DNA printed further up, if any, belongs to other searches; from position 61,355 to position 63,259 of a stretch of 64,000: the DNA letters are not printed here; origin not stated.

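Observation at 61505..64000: Operon of a VWA-domain protein and a ClpX-like AAA+ unfoldase with a novel N-terminal domain, next to an atypical tRNA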

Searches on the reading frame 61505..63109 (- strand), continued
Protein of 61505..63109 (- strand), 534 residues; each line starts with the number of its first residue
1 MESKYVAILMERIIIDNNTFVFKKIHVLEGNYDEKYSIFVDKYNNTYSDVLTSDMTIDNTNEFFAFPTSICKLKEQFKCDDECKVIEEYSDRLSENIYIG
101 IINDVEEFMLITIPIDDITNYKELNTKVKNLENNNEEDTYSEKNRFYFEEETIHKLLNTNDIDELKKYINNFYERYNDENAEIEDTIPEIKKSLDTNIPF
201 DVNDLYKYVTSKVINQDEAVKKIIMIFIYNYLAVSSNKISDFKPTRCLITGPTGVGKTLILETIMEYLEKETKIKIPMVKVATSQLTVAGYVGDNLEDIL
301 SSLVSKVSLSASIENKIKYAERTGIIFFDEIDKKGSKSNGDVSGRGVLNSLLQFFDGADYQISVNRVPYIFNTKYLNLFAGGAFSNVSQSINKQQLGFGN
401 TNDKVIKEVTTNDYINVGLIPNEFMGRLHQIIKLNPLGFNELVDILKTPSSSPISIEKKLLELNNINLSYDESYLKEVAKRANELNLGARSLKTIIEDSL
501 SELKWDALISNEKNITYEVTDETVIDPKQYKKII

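Call 24: find_related_loci(query=A1, collection=genome_contigs, flank=10000)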
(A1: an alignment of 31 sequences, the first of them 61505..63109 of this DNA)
Query A1 (534 aa) in genome_contigs; peptide patterns used: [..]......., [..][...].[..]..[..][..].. (x = any residue, [..] = any of these).
234 stretches matched a pattern; 131 encode a relative of the query (tblastn E <= 1e-3); the best 80 are kept; 80 distinct loci.
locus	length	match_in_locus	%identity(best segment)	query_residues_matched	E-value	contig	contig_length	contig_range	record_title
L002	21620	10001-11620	49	1-533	7e-155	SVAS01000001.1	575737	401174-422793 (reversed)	MAG: Bacillota bacterium isolate SIG208 NODE_21_length_575737_cov_13.617184, whole genome shotgun sequence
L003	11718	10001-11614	39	2-530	3e-105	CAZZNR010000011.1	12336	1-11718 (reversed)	MAG TPA_asm: uncultured Muribaculaceae bacterium isolate binchicken_co45_155 genome assembly, contig: NODE_9315_length_1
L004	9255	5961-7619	39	2-530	2e-104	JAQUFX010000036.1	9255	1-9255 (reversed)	MAG: Bacilli bacterium isolate STCSWMC_210 NODE_23268_length_9255_cov_12.177147_ST_CSWMC, whole genome shotgun sequence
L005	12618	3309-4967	40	2-530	6e-109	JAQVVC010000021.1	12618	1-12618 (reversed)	MAG: Bacilli bacterium isolate STF1_70 NODE_14746_length_12618_cov_17.431271_Sandtown_F1, whole genome shotgun sequence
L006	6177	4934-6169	40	3-390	1e-74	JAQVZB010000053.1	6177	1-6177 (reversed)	MAG: Bacilli bacterium isolate STF2_163 NODE_44479_length_6177_cov_9.881653_Sandtown_F2, whole genome shotgun sequence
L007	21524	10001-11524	35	1-531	1e-68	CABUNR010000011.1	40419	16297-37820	MAG TPA_asm: uncultured Firmicutes bacterium isolate MGYG-HGUT-04175 genome assembly, contig: GUT_GENOME258596_11, whole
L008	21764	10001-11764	36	4-531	4e-67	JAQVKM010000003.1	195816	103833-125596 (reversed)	MAG: Bacilli bacterium isolate STE_87 NODE_77_length_195816_cov_6.376603_Sandtown_E, whole genome shotgun sequence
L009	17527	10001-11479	34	1-531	7e-67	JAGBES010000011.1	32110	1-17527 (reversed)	MAG: Bacilli bacterium isolate RGIG9051 Water_deer_Rectum-4__c618, whole genome shotgun sequence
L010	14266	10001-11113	36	154-512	3e-63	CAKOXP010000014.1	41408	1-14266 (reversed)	MAG: uncultured Bacilli bacterium isolate REFINED_METABAT215_TOP10_CONTIGS_1500_ASSEMBLY_K77_MERGED__Hadza_MoBio_C-REDO_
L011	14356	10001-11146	34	143-512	7e-62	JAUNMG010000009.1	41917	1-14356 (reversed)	MAG: bacterium isolate S31M_St_34 NODE_199_length_41917_cov_10.059386, whole genome shotgun sequence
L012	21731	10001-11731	29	1-533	1e-61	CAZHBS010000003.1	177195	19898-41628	MAG TPA_asm: uncultured Muribaculaceae bacterium isolate SRP287540_co1_193 genome assembly, contig: NODE_21_length_17719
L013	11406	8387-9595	36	102-508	1e-60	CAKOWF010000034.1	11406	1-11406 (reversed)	MAG: uncultured Bacilli bacterium isolate REFINED_METABAT215_TOP10_CONTIGS_1500_ASSEMBLY_K77_MERGED__Hadza_MoBio_hadza-A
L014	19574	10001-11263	38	121-526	5e-60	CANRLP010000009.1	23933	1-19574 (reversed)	MAG: uncultured Bacilli bacterium isolate Lapin-018__bin93 genome assembly, contig: Lapin-018__NODE_1750_length_23933_co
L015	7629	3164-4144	37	162-509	5e-60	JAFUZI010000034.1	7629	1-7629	MAG: Bacilli bacterium isolate RGIG4963 Roe_deer_Rumen-4__c63793, whole genome shotgun sequence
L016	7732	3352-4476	34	154-512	1e-59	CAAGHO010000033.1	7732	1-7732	MAG TPA_asm: Bacilli bacterium, isolate HGM10839, WGS project CAAGHO010000000 data, contig: SRS476276_12_k119_110391, wh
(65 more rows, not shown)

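Call 29: search_protein_families(library=ncbifam, proteins=[L001:4139-4717:+, L001:5086-6108:+, L001:6428-8095:+, L001:8095-8490:+, L001:8504-9898:+], max_evalue=0.1)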
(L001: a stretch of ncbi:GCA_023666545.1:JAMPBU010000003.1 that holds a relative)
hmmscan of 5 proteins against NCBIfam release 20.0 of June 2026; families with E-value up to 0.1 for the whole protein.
L001:4139-4717:+ (193 aa): 1 family
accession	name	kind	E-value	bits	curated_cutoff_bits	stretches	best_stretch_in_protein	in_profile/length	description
NF033474.1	DivGenRetAVD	equivalog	1.9e-06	28.1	80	1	74-181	3-102/104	diversity-generating retroelement protein Avd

L001:5086-6108:+ (341 aa): 6 families
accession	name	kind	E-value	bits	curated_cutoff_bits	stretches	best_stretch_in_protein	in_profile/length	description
TIGR04416.1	group_II_RT_mat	equivalog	8.5e-26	90.9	300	1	10-303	2-300/353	group II intron reverse transcriptase/maturase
NF041747.1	Drt3a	equivalog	7.4e-18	65.1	200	1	127-302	105-293/412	antiviral reverse transcriptase Drt3a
NF038233.2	retron_St85_RT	exception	1.8e-14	53.7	235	1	131-302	87-259/289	retron St85 family RNA-directed DNA polymerase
NF041750.1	Drt5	equivalog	2.4e-08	33.4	550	1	126-314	120-303/484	antiviral reverse transcriptase Drt5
NF041746.1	Drt2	equivalog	3.1e-05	23.3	390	1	177-256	217-297/416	antiviral reverse transcriptase Drt2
TIGR04568.1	arch_SelU_Nterm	equivalog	0.00094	19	200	1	87-156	18-91/215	selenouridine synthase SelU-like subunit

L001:6428-8095:+ (556 aa): 0 families

L001:8095-8490:+ (132 aa): 1 family
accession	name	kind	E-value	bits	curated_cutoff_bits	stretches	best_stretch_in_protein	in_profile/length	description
NF041920.1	DmpI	equivalog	0.019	14.8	70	1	71-116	2-46/59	4-oxalocrotonate tautomerase DmpI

L001:8504-9898:+ (465 aa): 0 families

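Call 30: search_protein_families(library=padloc, proteins=[L001:4139-4717:+, L001:5086-6108:+, L001:6428-8095:+, L001:8095-8490:+, L001:8504-9898:+], max_evalue=0.1)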
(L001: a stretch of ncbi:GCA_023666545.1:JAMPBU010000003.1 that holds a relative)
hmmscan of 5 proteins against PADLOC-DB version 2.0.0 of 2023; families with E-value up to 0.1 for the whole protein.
L001:4139-4717:+ (193 aa): 0 families

L001:5086-6108:+ (341 aa): 46 families (the best 25 are shown)
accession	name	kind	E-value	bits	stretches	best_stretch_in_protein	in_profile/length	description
PDLC01136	RT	-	7e-34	115.5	1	4-270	3-257/263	RT (reverse transcriptase)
PDLC02063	Cas1_IIIb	-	3.9e-27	93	1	29-314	35-322/617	-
PDLC03779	RT_UG4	-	2.3e-26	90.7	1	12-294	9-280/307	DRT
PDLC03754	RT_UG17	-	2.9e-24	83.7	1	3-304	7-299/429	DRT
PDLC03768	Drt3a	-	2.5e-23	81.2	1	116-295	124-283/411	DRT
PDLC03756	RT_UG19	-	9.4e-21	72.5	2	129-334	143-338/562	DRT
PDLC03771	RT_UG32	-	1e-19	68.6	1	68-262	95-289/521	DRT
PDLC03776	RT_UG37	-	2.3e-17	60.4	1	129-254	383-512/778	DRT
PDLC03783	Drt8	-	4.9e-17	60.4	1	126-283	129-283/493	DRT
PDLC01607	RT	-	1.5e-16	59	1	117-270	25-160/161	"CAS-I,CAS-II,CAS-III,CAS-IV,CAS-V,CAS-VI; acquisition_associated"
PDLC03755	RT_UG18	-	2.6e-16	58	1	58-286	51-277/295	DRT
PDLC03764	RT_UG26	-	4.4e-16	56.6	1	23-312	24-312/398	DRT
PDLC03774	RT_UG35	-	9.1e-16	55.2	1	131-265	457-593/938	DRT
PDLC03761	RT_UG23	-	4.2e-15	53.3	1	124-264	129-268/489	DRT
PDLC02174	Drt3a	-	7.2e-15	53.1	1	125-303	102-279/403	-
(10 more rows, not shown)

L001:6428-8095:+ (556 aa): 0 families

L001:8095-8490:+ (132 aa): 0 families

L001:8504-9898:+ (465 aa): 1 family
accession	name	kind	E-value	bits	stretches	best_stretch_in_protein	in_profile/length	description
PDLC00208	KwaA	-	0.0056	14.3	1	414-463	124-172/190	Unknown function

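Call 31: search_solved_structures(query=window:61505-63109:-, show_alignments=1)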
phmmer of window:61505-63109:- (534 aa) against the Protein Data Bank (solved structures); distinct sequences matched with E-value up to 0.001: 25.
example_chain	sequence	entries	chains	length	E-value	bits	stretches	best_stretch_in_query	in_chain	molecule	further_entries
6sfw_O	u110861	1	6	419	2.1e-33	119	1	208-506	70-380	ATP-dependent Clp protease ATP-binding subunit ClpX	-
8e91_A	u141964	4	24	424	1.4e-31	112.9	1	202-528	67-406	ATP-dependent Clp protease ATP-binding subunit ClpX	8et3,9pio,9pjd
4i34_A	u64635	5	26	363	2.8e-31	112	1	206-528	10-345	ATP-dependent Clp protease ATP-binding subunit ClpX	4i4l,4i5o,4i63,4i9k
6wr2_A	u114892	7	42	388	3.4e-31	111.7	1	205-528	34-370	ATP-dependent Clp protease ATP-binding subunit ClpX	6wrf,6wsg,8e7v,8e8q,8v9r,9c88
9c87_A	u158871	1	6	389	3.4e-31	111.7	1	205-528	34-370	ATP-dependent Clp protease ATP-binding subunit ClpX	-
3hte_A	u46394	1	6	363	6.1e-31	110.8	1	206-528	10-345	ATP-dependent Clp protease ATP-binding subunit clpX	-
3hws_A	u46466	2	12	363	7.2e-31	110.6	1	206-528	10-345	ATP-dependent Clp protease ATP-binding subunit clpX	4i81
6po1_A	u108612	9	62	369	8.8e-31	110.3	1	206-528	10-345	ATP-dependent Clp protease ATP-binding subunit ClpX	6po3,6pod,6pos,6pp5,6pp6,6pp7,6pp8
9ndj_F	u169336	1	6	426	2.2e-30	109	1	211-528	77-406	ATP-dependent Clp protease ATP-binding subunit ClpX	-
1um8_A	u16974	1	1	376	2.1e-28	102.5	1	244-507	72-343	ATP-dependent Clp protease ATP-binding subunit clpX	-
6vfs_E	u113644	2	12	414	7.9e-28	100.6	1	209-503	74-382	ATP-dependent Clp protease ATP-binding subunit ClpX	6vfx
8yd0_A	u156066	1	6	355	4e-26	95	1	206-526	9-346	ATP-dependent Clp protease ATP-binding subunit ClpX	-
9dvy_A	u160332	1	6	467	1.9e-24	89.4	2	242-401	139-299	ATP-dependent Clp protease ATP-binding subunit clpX-like, mitochondrial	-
9ykx_A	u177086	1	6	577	2.5e-24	89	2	242-401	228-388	ATP-dependent clpX-like chaperone, mitochondrial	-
9p9v_A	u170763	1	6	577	6.6e-24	87.6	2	242-401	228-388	ATP-dependent clpX-like chaperone, mitochondrial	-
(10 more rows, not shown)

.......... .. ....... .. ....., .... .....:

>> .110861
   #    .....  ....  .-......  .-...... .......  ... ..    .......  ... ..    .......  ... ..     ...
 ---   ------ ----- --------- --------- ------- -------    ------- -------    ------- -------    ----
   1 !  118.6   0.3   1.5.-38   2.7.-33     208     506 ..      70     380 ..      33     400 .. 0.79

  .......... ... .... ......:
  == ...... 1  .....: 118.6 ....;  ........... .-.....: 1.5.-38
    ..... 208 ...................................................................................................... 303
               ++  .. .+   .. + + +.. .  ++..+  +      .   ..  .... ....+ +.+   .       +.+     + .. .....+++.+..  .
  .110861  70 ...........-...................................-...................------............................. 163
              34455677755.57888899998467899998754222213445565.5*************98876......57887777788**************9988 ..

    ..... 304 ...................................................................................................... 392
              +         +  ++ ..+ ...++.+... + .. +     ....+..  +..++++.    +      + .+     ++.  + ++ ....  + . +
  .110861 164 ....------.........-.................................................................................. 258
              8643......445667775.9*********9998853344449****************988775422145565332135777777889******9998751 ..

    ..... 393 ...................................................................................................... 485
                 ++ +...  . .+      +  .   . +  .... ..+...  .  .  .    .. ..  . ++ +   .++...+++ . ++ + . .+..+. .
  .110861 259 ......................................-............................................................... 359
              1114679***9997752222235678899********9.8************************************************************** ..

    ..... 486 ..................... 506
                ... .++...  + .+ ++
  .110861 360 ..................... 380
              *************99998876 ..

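Call 60: search_dna_similar(query=window:61505-63109:-, collection=phages, mode=protein, max_rows=12)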
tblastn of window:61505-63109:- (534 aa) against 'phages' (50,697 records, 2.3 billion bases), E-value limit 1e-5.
Records with a match: 69; places in all: 69; records where one place covers at least 80% of the query: 0.
Best place of each record, by identity: <60% 69.
By first word of the organism name: Bacteriophage 24; Prevotella 15; Pseudomonas 11; Listeria 3; uncultured 3; Staphylococcus 2; Acinetobacter 2; Enterococcus 2; Bacillus 2; Agrobacterium 2; and 3 more.
By host as written in the record: - 33; Prevotella sp. 15; Pseudomonas aeruginosa PAO1 5; Pseudomonas aeruginosa 3; Listeria monocytogenes 3; Staphylococcus aureus 2; Bacillus megaterium str. ATCC 43725 2; Agrobacterium tumefaciens C58 2; and 4 more.
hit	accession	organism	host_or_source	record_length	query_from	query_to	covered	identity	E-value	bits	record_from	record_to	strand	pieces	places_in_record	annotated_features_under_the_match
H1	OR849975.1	Staphylococcus phage SA 1298 Kay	Staphylococcus aureus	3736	145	524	71%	29.7%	9e-23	108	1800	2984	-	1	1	record has no annotation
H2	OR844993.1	Staphylococcus phage SA 1306 Kay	Staphylococcus aureus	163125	145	524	71%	29.7%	1e-22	108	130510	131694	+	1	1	record has no annotation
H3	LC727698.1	Pseudomonas phage sp. 30-3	Pseudomonas aeruginosa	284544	163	505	64%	32.6%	1e-28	127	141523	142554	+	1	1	clpX: ATP-dependent Clp protease ATP-binding subunit ClpX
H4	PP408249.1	Pseudomonas phage vB_Pa-PAC2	Pseudomonas aeruginosa PAO1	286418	163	505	64%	32.6%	1e-28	127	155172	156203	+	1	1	ATP-dependent Clp protease ATP-binding subunit ClpX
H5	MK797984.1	Pseudomonas phage vB_PaeM_PA5oct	-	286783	163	505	64%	32.6%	1e-28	127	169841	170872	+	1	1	ATP-dependent Clp protease ATP-binding subunit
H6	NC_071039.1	Pseudomonas phage vB_PaeM_PA5oct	-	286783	163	505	64%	32.6%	1e-28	127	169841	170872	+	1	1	porphyrin biosynthesis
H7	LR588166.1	Pseudomonas phage vB_PaeM_MIJ3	-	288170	163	505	64%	32.6%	1e-28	127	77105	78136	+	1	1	clpX: ATP-dependent Clp protease ATP-binding subunit ClpX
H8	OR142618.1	Pseudomonas phage Callisto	Pseudomonas aeruginosa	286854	163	505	64%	32.6%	2e-28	126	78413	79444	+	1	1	clpX: ATP-dependent Clp protease ATP-binding subunit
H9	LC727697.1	Pseudomonas phage sp. 30-2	Pseudomonas aeruginosa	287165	163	505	64%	32.6%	2e-28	126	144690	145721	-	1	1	clpX: ATP-dependent Clp protease ATP-binding subunit ClpX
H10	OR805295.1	Pseudomonas phage Paride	Pseudomonas aeruginosa PAO1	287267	163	505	64%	32.6%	2e-28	126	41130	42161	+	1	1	hypothetical protein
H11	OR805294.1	Pseudomonas phage Ettore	Pseudomonas aeruginosa PAO1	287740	163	505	64%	32.6%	2e-28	126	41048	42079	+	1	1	hypothetical protein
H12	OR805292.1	Pseudomonas phage Cassandra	Pseudomonas aeruginosa PAO1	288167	163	505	64%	32.6%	2e-28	126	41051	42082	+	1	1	hypothetical protein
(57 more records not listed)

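Call 61: search_dna_similar(query=L001:8504-9898:+, collection=phages, mode=protein, max_rows=12)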
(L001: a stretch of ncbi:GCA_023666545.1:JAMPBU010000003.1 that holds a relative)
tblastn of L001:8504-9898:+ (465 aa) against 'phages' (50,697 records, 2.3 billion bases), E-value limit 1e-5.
Records with a match: 188; places in all: 188; records where one place covers at least 80% of the query: 2.
Best place of each record, by identity: <60% 188.
By first word of the organism name: Escherichia 64; Vibrio 42; Pseudomonas 22; Klebsiella 16; Acinetobacter 7; Salmonella 7; Enterobacter 4; Shigella 4; Gamaleyavirus 3; Sulfitobacter 3; and 9 more.
By host as written in the record: - 49; Escherichia coli 25; Pseudomonas aeruginosa 9; Escherichia sp. 5; Klebsiella pneumoniae 5; Pseudomonas aeruginosa PAO1 5; Enterobacter cloacae 4; Vibrio parahaemolyticus RIMD2210633 4; and 55 more.
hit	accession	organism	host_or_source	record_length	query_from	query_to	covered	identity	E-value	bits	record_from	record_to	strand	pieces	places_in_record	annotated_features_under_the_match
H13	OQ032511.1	Acinetobacter phage nACB1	Acinetobacter beijerinckii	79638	3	446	95%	26.7%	1e-9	129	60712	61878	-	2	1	hypothetical protein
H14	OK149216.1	Acinetobacter phage vB_IME_Ab2712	Acinetobacter baumannii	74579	2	445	74%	28.7%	2e-16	153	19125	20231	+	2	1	record has no annotation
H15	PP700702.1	Erwinia phage MIF8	Erwinia sp. TAC1.XII.93.8 (de Vries et ...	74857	17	442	92%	22.3%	2e-16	88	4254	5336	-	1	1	hypothetical protein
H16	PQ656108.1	Acinetobacter phage At2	Acinetobacter tandoii W4-4-4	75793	39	444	58%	28.7%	5e-8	118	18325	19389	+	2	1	hypothetical protein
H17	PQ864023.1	Enterobacter phage vB_Ecl_SABI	Enterobacter cloacae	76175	42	444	63%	26.3%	3e-8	118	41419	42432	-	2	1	hypothetical protein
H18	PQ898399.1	Enterobacter phage SonariX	Enterobacter cloacae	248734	42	444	63%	26.3%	3e-8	118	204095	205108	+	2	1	hypothetical protein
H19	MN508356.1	Acinetobacter phage VB_ApiP_XC38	Acinetobacter pittii ABC38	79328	37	446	58%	27.7%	7e-8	117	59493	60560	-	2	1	hypothetical protein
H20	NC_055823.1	Acinetobacter phage VB_ApiP_XC38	Acinetobacter pittii ABC38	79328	37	446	58%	27.7%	7e-8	117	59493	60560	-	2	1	HNH endonuclease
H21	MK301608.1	Vibrio virus vB_VspP_SBP1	Vibrio sp. SCSIO30225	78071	37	267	50%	23.4%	2e-10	70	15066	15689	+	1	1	metallopeptidase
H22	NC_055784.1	Vibrio virus vB_VspP_SBP1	Vibrio sp. SCSIO30225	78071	37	267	50%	23.4%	2e-10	70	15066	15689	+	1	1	HNH endonuclease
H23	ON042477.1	Vibrio phage PhiImVa-1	Vibrio alginolyticus strain NBRC 15630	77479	288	452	35%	27.5%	3e-7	59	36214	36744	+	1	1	metallopeptidase domain protein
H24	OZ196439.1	Vibrio phage K479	Seawater and oysters mix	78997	37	202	36%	27.3%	6e-10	68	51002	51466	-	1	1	HNH endonuclease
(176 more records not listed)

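Call 69: find_encoding_contigs(protein=P0003, flank=10000, max_places=1)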
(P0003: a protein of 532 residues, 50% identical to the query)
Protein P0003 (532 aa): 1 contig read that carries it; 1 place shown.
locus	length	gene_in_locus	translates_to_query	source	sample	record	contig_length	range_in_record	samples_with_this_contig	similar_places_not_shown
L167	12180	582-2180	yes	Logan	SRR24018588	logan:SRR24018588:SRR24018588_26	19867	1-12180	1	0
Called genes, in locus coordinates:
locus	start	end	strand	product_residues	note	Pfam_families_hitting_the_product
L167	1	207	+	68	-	?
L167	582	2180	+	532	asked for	PF00004:AAA, PF07724:AAA_2, PF13401:AAA_22 (weak)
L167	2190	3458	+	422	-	PF13393:tRNA-synt_His, PF00587:tRNA-synt_2b, PF03129:HGTP_anticodon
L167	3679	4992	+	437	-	PF01336:tRNA_anti-codon, PF00152:tRNA-synt_2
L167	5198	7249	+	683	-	PF12733:Cadherin-like (weak), PF00404:Dockerin_1 (weak)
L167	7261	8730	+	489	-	PF12733:Cadherin-like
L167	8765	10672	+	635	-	PF01663:Phosphodiest (faint), PF00884:Sulfatase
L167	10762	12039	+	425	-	PF01522:Polysacc_deac_1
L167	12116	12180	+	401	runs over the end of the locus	PF04230:PS_pyruv_trans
